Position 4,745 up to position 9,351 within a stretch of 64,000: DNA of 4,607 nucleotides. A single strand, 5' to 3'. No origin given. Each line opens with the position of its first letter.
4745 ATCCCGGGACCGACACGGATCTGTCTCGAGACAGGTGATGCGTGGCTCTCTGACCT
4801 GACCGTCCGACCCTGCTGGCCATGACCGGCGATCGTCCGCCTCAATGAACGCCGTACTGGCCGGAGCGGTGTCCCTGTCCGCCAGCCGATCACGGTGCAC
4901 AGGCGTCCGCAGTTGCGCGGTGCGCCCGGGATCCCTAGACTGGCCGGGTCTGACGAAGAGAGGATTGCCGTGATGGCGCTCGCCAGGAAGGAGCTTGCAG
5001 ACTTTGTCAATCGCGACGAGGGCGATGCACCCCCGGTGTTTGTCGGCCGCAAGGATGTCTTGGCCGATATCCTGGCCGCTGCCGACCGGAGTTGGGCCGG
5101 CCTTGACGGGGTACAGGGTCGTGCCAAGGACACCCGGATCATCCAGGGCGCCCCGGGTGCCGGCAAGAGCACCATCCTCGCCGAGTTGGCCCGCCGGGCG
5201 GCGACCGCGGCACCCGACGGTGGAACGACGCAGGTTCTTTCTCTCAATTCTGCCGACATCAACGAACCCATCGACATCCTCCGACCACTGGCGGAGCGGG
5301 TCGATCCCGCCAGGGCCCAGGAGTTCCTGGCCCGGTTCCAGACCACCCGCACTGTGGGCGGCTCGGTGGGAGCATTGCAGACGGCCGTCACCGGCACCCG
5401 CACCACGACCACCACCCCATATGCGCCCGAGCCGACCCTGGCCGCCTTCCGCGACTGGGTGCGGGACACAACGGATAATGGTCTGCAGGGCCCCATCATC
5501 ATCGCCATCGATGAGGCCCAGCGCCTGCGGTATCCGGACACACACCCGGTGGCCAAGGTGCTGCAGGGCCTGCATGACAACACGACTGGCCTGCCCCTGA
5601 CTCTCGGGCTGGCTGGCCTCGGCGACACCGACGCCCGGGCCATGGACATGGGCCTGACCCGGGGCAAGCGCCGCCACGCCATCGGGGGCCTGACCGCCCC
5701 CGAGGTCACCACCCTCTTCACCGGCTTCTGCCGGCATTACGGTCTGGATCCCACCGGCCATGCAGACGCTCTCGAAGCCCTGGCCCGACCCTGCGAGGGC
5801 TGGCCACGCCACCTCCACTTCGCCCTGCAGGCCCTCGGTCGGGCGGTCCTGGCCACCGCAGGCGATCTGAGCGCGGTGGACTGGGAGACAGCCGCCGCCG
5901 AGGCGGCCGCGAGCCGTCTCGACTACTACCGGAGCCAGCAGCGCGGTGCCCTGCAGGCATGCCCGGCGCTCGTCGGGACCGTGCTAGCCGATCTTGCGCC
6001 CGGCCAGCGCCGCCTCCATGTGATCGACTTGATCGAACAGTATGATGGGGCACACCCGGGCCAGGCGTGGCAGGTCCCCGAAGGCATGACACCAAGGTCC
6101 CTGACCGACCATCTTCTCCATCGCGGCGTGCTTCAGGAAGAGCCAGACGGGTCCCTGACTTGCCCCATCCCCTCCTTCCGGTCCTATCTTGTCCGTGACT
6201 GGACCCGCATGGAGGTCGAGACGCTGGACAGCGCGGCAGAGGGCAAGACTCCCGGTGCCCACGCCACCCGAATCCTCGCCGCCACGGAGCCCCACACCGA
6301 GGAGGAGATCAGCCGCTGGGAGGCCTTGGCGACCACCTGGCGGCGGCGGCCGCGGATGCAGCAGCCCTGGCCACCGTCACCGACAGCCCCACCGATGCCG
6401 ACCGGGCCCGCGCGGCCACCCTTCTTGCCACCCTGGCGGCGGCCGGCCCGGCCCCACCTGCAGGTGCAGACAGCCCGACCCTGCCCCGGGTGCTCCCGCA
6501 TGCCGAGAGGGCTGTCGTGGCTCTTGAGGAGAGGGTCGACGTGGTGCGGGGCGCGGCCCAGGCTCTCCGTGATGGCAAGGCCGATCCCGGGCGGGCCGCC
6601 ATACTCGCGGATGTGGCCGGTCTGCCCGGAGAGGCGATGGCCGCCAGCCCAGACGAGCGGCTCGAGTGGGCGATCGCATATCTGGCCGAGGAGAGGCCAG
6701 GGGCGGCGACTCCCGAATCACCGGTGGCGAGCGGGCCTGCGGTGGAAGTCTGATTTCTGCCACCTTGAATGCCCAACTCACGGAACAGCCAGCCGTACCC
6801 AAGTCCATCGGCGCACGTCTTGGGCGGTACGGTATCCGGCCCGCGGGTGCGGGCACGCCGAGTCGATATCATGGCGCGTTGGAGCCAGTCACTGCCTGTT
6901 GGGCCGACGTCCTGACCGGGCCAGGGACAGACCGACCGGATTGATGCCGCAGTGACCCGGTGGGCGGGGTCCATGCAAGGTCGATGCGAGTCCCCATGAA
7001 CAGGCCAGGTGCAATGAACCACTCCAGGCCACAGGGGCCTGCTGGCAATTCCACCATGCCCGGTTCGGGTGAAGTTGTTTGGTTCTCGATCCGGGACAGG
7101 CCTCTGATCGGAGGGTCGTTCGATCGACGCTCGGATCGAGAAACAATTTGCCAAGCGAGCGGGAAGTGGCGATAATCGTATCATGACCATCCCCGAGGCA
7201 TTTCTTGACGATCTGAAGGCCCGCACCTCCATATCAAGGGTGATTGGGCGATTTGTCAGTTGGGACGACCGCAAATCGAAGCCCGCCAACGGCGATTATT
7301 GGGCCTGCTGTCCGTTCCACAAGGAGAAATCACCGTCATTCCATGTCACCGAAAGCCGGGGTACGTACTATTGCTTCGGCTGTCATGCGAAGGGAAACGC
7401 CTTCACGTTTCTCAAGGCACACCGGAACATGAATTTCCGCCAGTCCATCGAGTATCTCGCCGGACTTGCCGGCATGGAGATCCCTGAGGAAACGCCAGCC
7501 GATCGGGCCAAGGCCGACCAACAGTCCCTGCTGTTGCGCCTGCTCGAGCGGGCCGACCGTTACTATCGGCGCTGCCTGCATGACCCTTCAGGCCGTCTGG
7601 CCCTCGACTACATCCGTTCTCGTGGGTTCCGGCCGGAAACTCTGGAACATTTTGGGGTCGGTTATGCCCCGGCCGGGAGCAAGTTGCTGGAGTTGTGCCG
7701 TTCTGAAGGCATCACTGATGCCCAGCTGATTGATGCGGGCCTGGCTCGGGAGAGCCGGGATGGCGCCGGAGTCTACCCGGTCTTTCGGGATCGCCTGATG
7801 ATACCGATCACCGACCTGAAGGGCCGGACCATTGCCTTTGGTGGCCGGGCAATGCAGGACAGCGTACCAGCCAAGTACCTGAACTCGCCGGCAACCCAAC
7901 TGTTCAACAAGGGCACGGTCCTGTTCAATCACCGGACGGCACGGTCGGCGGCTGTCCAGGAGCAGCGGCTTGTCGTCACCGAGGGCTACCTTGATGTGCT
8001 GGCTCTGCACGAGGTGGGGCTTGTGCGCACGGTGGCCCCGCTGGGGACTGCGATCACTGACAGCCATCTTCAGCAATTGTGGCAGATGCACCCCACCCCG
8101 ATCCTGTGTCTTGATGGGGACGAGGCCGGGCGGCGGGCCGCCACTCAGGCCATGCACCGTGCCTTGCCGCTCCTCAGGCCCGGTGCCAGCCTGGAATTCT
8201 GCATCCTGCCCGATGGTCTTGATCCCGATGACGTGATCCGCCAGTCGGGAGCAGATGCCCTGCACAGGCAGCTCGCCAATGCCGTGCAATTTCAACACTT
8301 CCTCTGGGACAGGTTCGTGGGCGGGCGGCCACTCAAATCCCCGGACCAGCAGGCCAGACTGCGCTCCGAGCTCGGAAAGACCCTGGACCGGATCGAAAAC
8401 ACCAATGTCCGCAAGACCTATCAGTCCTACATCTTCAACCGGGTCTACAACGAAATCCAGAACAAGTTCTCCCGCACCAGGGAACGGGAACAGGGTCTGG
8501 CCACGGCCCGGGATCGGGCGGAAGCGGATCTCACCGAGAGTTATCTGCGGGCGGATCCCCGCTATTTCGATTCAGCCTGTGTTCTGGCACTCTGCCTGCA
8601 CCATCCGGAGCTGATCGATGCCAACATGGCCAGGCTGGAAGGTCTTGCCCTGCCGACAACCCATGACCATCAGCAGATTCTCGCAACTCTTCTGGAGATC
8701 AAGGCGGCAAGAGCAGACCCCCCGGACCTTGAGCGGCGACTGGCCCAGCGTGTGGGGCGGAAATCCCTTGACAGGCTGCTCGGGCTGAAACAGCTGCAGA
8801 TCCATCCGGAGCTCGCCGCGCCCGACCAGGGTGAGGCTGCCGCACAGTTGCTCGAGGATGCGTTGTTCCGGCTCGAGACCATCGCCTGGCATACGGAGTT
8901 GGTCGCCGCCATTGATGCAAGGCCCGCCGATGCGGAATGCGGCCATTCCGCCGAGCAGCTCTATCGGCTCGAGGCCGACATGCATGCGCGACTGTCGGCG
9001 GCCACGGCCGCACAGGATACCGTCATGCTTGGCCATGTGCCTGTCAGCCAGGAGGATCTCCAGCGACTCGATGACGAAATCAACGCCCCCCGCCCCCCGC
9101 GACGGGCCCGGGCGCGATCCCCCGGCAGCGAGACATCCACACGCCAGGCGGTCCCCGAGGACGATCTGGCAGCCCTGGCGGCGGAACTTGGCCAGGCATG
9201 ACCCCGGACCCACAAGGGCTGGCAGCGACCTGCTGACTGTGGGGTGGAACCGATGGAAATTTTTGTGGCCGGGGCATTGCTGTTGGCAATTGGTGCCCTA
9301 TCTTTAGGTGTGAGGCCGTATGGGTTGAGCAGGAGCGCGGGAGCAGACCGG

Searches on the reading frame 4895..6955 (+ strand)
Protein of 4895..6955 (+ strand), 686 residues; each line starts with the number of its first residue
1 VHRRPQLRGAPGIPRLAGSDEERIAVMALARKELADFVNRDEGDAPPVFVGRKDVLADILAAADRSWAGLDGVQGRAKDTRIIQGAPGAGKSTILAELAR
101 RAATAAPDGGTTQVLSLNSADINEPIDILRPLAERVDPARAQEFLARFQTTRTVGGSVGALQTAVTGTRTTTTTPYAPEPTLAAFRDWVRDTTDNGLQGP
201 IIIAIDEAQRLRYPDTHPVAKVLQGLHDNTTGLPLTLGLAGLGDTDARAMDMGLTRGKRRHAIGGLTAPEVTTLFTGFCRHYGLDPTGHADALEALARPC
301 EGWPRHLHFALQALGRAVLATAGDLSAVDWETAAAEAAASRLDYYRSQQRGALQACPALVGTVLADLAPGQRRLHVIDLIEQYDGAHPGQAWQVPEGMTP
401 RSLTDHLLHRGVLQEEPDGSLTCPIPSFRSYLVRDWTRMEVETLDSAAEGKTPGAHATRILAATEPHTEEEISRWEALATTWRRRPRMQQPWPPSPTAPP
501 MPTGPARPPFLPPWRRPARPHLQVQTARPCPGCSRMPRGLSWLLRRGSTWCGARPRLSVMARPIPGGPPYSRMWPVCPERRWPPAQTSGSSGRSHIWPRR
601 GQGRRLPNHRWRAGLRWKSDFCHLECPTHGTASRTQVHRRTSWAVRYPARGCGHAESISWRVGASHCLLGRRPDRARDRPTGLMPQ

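Call 61: search_protein_families(library=pfam, proteins=[window:4895-6955:+], max_evalue=0.001)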
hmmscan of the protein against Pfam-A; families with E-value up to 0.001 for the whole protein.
window:4895-6955:+ (686 aa): 3 families
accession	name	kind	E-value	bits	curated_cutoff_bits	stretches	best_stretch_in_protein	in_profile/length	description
PF13191.12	AAA_16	-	3.4e-07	31.3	32.6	1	77-224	24-157/167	AAA ATPase domain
PF13401.12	AAA_22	-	3.7e-06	27.7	27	1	82-237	9-120/130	AAA domain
PF09848.15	SLFN-g3_helicase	-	0.00066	19.5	24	0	81-194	4-75/354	Schlafen group 3, DNA/RNA helicase domain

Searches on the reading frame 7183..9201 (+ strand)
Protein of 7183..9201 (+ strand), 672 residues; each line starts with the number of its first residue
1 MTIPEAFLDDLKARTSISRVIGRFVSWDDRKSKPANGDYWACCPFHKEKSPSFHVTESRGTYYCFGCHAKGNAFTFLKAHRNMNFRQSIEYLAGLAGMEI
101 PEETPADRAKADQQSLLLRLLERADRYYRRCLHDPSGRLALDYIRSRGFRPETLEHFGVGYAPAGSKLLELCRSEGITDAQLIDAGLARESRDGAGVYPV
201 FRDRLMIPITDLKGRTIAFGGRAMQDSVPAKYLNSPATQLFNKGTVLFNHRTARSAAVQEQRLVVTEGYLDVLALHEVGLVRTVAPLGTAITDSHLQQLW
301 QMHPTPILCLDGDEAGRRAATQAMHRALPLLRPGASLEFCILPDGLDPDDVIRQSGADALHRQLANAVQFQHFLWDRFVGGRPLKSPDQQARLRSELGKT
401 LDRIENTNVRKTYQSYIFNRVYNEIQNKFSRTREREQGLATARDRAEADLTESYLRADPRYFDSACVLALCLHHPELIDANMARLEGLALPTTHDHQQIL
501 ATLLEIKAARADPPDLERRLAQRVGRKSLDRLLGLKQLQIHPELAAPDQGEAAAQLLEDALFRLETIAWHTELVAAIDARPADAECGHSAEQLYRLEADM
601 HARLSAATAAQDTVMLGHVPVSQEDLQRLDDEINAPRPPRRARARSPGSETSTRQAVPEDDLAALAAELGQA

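Call 61: search_protein_families(library=pfam, proteins=[window:7183-9201:+], max_evalue=0.001)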
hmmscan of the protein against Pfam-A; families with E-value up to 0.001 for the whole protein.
window:7183-9201:+ (672 aa): 6 families
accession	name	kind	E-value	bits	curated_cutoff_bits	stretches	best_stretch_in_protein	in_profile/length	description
PF08275.17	DNAG_N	-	1.8e-36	125.5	26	1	127-253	1-127/128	DNA primase catalytic core, N-terminal domain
PF01807.25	Zn_ribbon_DnaG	-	3.7e-27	94.5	24.9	1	4-103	2-96/98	CHC2 zinc finger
PF13155.12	Toprim_2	-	2.7e-15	56.9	22.1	1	264-352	1-88/88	Toprim-like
PF13662.12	Toprim_4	-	1.8e-13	51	25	1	263-327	3-74/85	Toprim domain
PF01751.28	Toprim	-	6.5e-09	36.3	23.1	1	263-333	2-86/96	Toprim domain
PF13362.12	Toprim_3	-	1.7e-05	25.6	27.2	1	263-358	2-95/95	Toprim domain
